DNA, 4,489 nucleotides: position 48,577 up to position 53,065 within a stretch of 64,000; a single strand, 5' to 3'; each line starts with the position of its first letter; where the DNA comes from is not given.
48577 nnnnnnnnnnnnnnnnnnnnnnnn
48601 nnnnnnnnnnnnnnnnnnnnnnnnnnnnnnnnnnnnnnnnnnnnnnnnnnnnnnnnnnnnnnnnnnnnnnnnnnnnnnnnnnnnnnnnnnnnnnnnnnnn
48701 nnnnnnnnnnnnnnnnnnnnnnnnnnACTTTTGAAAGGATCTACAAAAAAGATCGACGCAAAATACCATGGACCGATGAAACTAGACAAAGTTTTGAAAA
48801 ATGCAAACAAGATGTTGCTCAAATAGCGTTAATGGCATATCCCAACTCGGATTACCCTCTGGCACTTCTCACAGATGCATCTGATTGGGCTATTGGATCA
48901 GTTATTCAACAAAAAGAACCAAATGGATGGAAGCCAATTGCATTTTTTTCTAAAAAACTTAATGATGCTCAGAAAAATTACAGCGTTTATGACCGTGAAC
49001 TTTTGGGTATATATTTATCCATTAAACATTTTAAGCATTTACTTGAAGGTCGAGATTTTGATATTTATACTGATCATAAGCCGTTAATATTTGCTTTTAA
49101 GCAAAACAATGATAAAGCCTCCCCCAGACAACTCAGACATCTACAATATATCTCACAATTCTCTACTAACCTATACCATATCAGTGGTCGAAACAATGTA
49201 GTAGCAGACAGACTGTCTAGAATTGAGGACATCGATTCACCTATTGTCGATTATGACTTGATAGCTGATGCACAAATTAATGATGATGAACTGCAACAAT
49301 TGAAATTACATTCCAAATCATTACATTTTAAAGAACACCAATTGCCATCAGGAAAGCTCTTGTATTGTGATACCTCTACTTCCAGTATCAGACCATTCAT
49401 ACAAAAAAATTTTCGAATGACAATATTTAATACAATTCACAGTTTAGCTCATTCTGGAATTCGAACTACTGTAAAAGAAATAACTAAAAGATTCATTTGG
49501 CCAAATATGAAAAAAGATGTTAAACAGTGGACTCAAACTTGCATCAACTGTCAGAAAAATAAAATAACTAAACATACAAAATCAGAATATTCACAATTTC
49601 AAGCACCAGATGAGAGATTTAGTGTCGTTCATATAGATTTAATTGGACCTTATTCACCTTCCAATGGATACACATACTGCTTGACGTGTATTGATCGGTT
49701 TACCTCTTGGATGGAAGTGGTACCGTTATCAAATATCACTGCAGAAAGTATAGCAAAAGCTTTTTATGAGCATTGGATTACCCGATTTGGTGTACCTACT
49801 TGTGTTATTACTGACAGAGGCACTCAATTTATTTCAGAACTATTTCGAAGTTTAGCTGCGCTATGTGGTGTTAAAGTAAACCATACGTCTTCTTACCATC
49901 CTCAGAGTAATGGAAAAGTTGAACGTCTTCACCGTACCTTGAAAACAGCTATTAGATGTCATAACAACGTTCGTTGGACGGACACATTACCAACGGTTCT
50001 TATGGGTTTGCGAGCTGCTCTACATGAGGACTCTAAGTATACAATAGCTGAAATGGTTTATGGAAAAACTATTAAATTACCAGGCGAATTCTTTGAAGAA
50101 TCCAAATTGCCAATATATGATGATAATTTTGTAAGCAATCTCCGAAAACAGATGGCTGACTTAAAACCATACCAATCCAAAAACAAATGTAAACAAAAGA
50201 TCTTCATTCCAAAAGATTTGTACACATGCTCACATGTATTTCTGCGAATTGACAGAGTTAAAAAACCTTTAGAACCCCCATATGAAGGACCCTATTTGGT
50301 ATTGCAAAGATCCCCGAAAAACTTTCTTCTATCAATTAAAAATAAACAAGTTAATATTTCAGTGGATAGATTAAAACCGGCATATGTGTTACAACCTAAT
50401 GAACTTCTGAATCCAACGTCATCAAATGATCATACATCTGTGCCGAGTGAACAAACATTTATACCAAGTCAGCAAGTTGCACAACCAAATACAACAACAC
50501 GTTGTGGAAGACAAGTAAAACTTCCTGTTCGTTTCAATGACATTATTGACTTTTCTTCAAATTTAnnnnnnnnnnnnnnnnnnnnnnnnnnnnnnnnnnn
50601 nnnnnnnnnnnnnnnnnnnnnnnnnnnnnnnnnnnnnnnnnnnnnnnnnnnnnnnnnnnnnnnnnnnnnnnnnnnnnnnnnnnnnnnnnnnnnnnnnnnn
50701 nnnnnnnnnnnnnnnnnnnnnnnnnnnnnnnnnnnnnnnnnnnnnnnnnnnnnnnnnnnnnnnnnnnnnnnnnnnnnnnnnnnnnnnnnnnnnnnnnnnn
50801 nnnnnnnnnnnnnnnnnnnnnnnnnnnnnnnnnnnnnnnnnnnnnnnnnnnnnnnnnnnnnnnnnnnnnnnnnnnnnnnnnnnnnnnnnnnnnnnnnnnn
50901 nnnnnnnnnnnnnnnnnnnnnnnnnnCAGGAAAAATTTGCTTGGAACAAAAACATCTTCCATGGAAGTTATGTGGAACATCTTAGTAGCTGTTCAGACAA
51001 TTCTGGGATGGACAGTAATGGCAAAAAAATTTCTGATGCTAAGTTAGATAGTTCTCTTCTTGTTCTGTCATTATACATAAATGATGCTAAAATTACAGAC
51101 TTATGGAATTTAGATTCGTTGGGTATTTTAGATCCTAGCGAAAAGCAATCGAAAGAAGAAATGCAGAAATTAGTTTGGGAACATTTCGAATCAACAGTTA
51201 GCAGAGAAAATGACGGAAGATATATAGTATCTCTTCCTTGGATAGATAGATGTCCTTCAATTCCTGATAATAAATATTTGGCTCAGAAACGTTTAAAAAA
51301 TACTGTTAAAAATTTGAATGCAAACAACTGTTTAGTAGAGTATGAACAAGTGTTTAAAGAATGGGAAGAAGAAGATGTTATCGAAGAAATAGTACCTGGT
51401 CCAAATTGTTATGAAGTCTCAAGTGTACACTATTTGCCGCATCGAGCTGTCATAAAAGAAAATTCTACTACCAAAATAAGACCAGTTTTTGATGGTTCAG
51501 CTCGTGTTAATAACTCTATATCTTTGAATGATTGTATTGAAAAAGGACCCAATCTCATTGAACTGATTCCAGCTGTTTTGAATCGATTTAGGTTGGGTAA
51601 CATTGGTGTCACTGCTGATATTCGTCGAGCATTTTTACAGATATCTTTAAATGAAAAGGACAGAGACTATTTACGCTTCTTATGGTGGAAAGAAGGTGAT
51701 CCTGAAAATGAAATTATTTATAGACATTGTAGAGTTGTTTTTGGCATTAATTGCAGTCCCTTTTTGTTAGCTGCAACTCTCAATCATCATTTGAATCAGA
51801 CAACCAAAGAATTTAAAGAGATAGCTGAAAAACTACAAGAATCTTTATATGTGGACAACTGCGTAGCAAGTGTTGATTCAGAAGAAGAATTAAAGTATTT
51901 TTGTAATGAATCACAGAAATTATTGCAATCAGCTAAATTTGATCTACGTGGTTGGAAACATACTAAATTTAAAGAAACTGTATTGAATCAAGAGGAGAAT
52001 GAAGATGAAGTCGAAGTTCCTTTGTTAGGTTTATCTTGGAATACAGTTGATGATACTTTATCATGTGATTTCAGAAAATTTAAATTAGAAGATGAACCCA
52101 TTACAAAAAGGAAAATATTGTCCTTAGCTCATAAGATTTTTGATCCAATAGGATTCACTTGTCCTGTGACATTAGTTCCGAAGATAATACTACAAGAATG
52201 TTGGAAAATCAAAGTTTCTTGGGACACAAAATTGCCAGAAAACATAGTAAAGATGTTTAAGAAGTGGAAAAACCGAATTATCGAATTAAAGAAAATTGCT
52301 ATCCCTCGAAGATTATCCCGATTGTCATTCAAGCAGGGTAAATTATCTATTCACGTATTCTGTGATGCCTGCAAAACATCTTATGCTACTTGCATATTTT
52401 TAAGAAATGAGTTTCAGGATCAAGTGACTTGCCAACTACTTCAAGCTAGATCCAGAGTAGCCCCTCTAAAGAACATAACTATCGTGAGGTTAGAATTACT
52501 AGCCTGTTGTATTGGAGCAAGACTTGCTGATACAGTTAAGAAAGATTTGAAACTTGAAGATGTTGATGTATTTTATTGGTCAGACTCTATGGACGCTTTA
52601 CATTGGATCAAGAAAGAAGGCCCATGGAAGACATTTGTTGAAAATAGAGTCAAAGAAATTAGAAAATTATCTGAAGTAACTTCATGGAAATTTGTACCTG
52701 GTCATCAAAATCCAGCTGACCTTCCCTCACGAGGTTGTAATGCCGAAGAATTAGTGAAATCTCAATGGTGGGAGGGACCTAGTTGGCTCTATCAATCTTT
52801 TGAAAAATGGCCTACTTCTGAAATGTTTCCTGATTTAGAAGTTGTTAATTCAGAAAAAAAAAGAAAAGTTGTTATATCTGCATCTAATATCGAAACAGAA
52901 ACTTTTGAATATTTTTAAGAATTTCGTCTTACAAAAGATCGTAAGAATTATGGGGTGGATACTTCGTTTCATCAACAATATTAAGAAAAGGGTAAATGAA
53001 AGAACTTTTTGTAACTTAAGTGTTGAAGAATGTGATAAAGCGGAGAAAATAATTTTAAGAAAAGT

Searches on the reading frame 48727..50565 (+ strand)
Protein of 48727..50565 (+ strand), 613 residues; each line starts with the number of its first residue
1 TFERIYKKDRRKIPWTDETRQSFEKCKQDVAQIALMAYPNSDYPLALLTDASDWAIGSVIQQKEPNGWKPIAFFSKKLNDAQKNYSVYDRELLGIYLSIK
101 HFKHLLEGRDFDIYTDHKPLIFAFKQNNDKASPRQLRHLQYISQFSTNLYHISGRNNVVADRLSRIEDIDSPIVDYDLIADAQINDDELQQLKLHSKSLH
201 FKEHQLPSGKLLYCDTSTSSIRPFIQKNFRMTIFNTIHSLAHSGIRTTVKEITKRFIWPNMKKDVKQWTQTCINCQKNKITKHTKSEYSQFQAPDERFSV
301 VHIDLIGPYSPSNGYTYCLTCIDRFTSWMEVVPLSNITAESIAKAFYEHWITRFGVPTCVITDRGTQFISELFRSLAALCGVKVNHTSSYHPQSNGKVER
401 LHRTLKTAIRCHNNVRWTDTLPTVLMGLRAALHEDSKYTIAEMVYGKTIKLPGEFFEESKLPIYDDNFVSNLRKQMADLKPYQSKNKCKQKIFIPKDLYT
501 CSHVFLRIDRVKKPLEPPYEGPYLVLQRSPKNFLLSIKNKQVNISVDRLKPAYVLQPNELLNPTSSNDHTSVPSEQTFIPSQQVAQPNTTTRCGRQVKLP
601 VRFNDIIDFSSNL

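Call 20: search_protein_families(library=pfam, proteins=[window:48727-50565:+], max_evalue=0.00001)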
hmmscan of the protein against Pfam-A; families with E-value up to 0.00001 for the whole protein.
window:48727-50565:+ (613 aa): 4 families
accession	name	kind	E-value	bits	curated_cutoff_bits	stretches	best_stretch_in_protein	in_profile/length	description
PF17919.7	RT_RNaseH_2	-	1.5e-31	108.8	29.8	1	15-113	1-100/100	RNase H-like domain found in reverse transcriptase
PF17917.7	RT_RNaseH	-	1.6e-29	102.5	24.8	1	42-145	3-105/105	RNase H-like domain found in reverse transcriptase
PF17921.7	Integrase_H2C2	-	2.6e-17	63.1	25.5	1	226-280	2-58/59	Integrase zinc binding domain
PF00665.32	rve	-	2.4e-11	44.2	32.6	1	298-392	5-102/102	Integrase core domain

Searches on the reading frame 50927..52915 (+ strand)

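Call 20: search_protein_families(library=pfam, proteins=[window:50927-52915:+], max_evalue=0.00001)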
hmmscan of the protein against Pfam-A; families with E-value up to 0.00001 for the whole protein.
window:50927-52915:+ (663 aa): 2 families
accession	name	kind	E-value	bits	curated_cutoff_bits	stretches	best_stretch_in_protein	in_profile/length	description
PF05380.18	Peptidase_A17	-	1.5e-47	162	22.3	1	393-554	1-162/162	Pao retrotransposon peptidase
PF00078.32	RVT_1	-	3.9e-11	43.5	29.6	1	219-348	62-192/205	Reverse transcriptase (RNA-dependent DNA polymerase)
